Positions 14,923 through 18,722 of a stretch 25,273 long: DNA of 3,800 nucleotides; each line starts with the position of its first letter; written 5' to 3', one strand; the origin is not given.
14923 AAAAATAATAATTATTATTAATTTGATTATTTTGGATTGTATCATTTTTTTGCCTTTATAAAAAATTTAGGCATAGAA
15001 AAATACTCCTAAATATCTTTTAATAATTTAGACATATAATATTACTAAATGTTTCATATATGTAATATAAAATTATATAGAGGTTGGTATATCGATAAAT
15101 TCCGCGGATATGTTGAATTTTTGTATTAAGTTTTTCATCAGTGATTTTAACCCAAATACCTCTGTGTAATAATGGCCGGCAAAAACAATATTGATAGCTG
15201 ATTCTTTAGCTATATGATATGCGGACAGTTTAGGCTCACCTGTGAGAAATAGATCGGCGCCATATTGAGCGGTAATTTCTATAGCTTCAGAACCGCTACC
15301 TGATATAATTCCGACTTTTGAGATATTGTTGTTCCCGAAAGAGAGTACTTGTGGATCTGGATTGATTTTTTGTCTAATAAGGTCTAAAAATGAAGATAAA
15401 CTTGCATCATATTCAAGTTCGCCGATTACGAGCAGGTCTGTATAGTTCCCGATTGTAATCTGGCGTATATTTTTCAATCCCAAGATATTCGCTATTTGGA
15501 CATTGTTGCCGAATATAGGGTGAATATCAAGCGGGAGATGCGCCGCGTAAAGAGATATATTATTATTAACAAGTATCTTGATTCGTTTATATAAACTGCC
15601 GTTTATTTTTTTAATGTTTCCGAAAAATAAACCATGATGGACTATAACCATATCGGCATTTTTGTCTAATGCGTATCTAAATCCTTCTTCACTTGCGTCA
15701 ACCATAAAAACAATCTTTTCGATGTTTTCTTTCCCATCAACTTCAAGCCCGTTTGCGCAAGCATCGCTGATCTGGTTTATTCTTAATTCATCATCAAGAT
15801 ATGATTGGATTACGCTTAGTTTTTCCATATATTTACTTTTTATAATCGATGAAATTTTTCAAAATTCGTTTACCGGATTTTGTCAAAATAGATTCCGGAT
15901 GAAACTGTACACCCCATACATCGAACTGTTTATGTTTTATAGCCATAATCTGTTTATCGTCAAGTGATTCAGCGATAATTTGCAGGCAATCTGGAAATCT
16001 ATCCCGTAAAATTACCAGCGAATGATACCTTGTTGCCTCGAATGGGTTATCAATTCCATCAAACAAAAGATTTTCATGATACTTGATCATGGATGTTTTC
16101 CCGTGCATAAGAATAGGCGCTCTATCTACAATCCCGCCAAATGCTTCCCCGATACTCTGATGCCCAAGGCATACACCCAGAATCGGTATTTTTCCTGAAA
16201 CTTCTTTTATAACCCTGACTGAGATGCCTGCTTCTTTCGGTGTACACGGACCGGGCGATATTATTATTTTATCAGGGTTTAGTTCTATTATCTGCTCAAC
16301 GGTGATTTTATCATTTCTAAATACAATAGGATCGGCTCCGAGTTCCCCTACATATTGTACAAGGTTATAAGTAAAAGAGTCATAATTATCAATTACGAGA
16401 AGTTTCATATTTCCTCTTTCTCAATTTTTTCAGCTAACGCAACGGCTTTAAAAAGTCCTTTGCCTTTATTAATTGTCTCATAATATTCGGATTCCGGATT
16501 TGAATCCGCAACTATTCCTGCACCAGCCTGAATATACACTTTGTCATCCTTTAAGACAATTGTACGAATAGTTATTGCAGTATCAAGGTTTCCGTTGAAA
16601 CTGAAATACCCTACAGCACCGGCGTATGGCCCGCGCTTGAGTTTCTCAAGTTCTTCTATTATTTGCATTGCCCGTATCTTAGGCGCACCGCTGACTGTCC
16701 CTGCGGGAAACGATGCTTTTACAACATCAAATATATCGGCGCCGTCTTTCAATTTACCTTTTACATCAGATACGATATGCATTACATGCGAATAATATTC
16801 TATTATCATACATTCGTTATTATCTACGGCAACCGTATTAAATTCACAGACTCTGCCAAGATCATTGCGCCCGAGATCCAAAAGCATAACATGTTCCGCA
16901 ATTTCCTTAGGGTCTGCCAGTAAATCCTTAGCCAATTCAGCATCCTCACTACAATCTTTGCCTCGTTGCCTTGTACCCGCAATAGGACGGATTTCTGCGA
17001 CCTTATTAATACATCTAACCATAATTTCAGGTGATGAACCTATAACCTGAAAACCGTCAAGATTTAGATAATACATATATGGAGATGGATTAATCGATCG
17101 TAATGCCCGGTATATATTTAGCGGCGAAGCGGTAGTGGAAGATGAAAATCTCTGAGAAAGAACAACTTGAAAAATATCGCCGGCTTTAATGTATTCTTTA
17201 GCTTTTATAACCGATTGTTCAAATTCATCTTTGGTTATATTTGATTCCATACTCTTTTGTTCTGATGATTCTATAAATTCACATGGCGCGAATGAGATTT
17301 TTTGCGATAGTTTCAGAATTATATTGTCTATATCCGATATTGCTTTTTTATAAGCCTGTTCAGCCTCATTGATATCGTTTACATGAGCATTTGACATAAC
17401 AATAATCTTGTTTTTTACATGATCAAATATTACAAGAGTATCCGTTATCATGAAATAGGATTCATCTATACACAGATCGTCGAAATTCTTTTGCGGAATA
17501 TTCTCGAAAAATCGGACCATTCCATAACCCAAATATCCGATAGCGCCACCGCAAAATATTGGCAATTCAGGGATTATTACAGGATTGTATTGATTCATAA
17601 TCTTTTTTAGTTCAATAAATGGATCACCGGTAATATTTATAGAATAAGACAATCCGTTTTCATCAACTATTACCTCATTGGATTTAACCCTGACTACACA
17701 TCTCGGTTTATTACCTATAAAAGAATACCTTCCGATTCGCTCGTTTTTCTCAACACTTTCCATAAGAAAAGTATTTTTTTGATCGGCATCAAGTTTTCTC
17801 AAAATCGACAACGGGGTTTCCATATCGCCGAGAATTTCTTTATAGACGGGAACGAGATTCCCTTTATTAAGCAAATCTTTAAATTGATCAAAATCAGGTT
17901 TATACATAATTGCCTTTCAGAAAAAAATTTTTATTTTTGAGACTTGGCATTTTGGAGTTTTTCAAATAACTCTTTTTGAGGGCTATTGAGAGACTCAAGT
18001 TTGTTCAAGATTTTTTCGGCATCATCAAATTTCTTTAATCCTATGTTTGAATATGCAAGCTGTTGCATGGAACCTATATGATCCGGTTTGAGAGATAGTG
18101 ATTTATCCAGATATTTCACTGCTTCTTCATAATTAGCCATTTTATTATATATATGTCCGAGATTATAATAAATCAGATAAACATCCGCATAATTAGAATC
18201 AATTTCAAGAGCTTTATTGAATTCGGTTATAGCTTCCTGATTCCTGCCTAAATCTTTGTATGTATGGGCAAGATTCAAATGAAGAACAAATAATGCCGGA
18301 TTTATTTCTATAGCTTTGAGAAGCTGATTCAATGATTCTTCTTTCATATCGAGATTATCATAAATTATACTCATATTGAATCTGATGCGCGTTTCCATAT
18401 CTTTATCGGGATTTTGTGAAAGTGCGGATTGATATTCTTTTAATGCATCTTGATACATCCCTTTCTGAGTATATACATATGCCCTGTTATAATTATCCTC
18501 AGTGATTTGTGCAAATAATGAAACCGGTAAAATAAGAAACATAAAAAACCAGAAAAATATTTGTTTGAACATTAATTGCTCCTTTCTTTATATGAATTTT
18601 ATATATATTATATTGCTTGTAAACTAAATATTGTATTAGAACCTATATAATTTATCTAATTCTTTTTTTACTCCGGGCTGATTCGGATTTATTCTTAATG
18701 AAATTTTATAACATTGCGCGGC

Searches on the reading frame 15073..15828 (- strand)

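Call 3: search_protein_families(library=pfam, proteins=[window:15073-15828:-], max_evalue=0.01)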
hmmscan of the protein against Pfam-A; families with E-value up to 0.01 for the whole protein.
window:15073-15828:- (251 aa): 1 family
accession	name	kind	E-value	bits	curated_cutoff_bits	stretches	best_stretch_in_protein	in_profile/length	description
PF01784.24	DUF34_NIF3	-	4.3e-63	213.8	23.4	1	4-246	3-251/256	Duf34/NIF3 (NGG1p interacting factor 3)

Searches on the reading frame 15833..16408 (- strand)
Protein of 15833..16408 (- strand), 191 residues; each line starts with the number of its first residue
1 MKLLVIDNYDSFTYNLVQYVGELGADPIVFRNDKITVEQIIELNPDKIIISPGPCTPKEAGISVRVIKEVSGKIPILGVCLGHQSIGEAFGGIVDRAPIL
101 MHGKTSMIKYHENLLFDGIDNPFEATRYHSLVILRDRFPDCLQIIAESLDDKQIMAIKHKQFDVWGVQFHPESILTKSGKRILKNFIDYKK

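Call 3: search_protein_families(library=pfam, proteins=[window:15833-16408:-], max_evalue=0.01)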
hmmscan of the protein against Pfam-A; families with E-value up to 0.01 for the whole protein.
window:15833-16408:- (191 aa): 3 families
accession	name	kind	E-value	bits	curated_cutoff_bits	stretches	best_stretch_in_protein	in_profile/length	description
PF00117.34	GATase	-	4.2e-59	199.9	22.8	1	4-187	1-187/190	Glutamine amidotransferase class-I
PF07722.19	Peptidase_C26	-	1.1e-08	35.5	20.5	1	69-172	101-219/219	Peptidase C26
PF01174.25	SNO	-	0.0066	16.8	27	0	111-188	113-184/188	SNO glutamine amidotransferase family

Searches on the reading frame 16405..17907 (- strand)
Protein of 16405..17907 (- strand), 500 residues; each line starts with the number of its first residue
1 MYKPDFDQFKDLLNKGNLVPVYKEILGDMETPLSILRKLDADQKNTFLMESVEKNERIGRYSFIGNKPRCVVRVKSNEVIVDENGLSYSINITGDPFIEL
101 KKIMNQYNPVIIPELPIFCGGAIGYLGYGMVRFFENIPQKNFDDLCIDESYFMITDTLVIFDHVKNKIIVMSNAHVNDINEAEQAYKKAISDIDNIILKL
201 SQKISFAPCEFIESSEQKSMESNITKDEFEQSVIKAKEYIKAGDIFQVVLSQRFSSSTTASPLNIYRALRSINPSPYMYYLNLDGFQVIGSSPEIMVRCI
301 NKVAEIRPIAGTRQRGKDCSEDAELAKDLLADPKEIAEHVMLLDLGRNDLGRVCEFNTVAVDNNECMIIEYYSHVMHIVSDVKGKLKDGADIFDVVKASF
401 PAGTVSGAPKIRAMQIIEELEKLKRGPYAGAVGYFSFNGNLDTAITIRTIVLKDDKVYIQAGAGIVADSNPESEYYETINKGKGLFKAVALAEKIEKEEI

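Call 3: search_protein_families(library=pfam, proteins=[window:16405-17907:-], max_evalue=0.01)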
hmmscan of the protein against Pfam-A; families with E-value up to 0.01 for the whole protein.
window:16405-17907:- (500 aa): 3 families
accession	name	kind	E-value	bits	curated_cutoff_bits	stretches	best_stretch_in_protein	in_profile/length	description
PF00425.24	Chorismate_bind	-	5.5e-92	308.4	27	1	226-481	2-257/257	chorismate binding enzyme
PF04715.19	Anth_synt_I_N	-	3.9e-37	128.1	23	1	28-169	1-139/140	Anthranilate synthase component I, N terminal region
PF04008.19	Adenosine_kin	-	0.00031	21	25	1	185-272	17-96/154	Adenosine specific kinase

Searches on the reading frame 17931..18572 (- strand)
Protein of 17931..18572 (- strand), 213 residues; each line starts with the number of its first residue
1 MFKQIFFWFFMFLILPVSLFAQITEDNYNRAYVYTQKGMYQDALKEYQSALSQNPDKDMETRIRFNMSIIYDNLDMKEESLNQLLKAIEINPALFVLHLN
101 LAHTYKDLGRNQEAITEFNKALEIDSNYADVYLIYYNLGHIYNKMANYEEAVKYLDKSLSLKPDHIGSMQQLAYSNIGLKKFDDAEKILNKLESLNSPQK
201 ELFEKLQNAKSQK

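Call 3: search_protein_families(library=pfam, proteins=[window:17931-18572:-], max_evalue=0.01)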
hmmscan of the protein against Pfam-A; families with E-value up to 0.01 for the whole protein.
window:17931-18572:- (213 aa): 25 families
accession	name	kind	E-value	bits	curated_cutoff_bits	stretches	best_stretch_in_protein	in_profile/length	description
PF13181.12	TPR_8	-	2.5e-30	102.4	25.7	4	134-165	3-34/34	Tetratricopeptide repeat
PF00515.34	TPR_1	-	5.3e-26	89.8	27.8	3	134-165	3-34/34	Tetratricopeptide repeat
PF07719.23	TPR_2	-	5.9e-26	88.8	27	3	97-127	3-33/34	Tetratricopeptide repeat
PF13424.12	TPR_12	-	1.2e-23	83.6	30.1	3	97-161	5-74/77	Tetratricopeptide repeat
PF13414.12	TPR_11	-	1.7e-19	69.7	26.8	3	103-144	2-40/42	TPR repeat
PF14559.12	TPR_19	-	1.7e-16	60.7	25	4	147-193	6-52/68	Tetratricopeptide repeat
PF13428.12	TPR_14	-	8.1e-16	57.4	23.5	1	97-133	3-39/44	Tetratricopeptide repeat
PF13431.12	TPR_17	-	1.8e-15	56.3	24.4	2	85-115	3-33/34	Tetratricopeptide repeat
PF13176.12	TPR_7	-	9.8e-13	47.5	27.9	1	135-164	2-31/36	Tetratricopeptide repeat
PF13374.12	TPR_10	-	6.5e-09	36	27.5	1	135-160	5-30/42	Tetratricopeptide repeat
PF13174.12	TPR_6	-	6.7e-09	36.3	26.3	0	28-56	4-32/33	Tetratricopeptide repeat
PF12895.13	ANAPC3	-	2.6e-08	34.5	27.2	1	109-191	3-81/82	Anaphase-promoting complex, cyclosome, subunit 3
PF13432.12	TPR_16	-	1.5e-07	32.2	32.7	1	99-164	1-63/65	Tetratricopeptide repeat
PF23914.1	TPR_CcmH_CycH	-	2.3e-07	31.2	42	1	102-199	57-154/158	Cytochrome c-type biogenesis protein H TPR domain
PF24575.1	TPR_Slam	-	2.6e-07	31.4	35.2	0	28-69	51-89/104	Surface lipoprotein assembly modifier, N-terminal TPR repeats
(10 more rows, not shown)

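Call 4: search_protein_families(library=ncbifam, proteins=[window:17931-18572:-], max_evalue=0.01)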
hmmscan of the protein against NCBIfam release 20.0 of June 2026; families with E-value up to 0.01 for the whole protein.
window:17931-18572:- (213 aa): 29 families (the best 25 are shown)
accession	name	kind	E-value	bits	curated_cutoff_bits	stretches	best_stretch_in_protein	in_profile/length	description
NF040959.1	MamA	equivalog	8.1e-22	77.7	200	2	27-125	108-203/204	magnetosome protein MamA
NF047558.1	TPR_END_plus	domain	3.2e-17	62.2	32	1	135-166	2-33/56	TPR end-of-group domain-containing protein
TIGR00990.1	3a0801s09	subfamily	5.9e-15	54.9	757.25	1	36-190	306-457/615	mitochondrial import receptor subunit TOM70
NF033762.1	social_mot_Tgl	equivalog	8.4e-15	54.8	225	1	23-179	30-178/252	social motility TPR repeat lipoprotein Tgl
TIGR02521.1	type_IV_pilW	equivalog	1e-14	54.7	154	2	62-132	32-102/234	type IV pilus biogenesis/stability protein PilW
TIGR02917.1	PEP_TPR_lipo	equivalog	2.3e-14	52.3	312.2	2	118-203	624-706/899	XrtA/PEP-CTERM system TPR-repeat protein PrsT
NF002725.1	PRK02603.1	equivalog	5.8e-13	49.2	143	2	31-112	35-123/173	photosystem I assembly protein Ycf3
NF047507.1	TPR_BatC_Lepto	exception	4e-12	46.1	175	2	104-185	67-145/214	TPR repeat-containing protein BatC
NF052312.1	T9SS_PorW_SprE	equivalog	1.3e-10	40.7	250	1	25-185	180-342/716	type IX secretion system periplasmic lipoprotein PorW/SprE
NF033920.0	C39_PA2778_fam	equivalog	3e-08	33.4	150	1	13-124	144-253/255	PA2778 family cysteine peptidase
NF052415.1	T3SS_chap_SctY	equivalog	1.6e-07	31.8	70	0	138-196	12-70/106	type III secretion apparatus assembly chaperone SctY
NF052230.1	T9SS_PorE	exception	2.8e-07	29.2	600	1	10-125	4-121/648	PorE family type IX secretion system protein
NF047371.1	FlcA_CTERM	equivalog_domain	7e-07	28.1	300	2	34-124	449-536/646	periplasmic flagellar collar protein FlcA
NF033758.1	gliding_GltE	equivalog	8e-07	28.4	225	0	68-133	266-328/411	adventurous gliding motility TPR repeat lipoprotein GltE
TIGR02552.1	LcrH_SycD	equivalog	2.6e-06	27.2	104.8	1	91-161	48-115/136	SycD/LcrH family type III secretion system chaperone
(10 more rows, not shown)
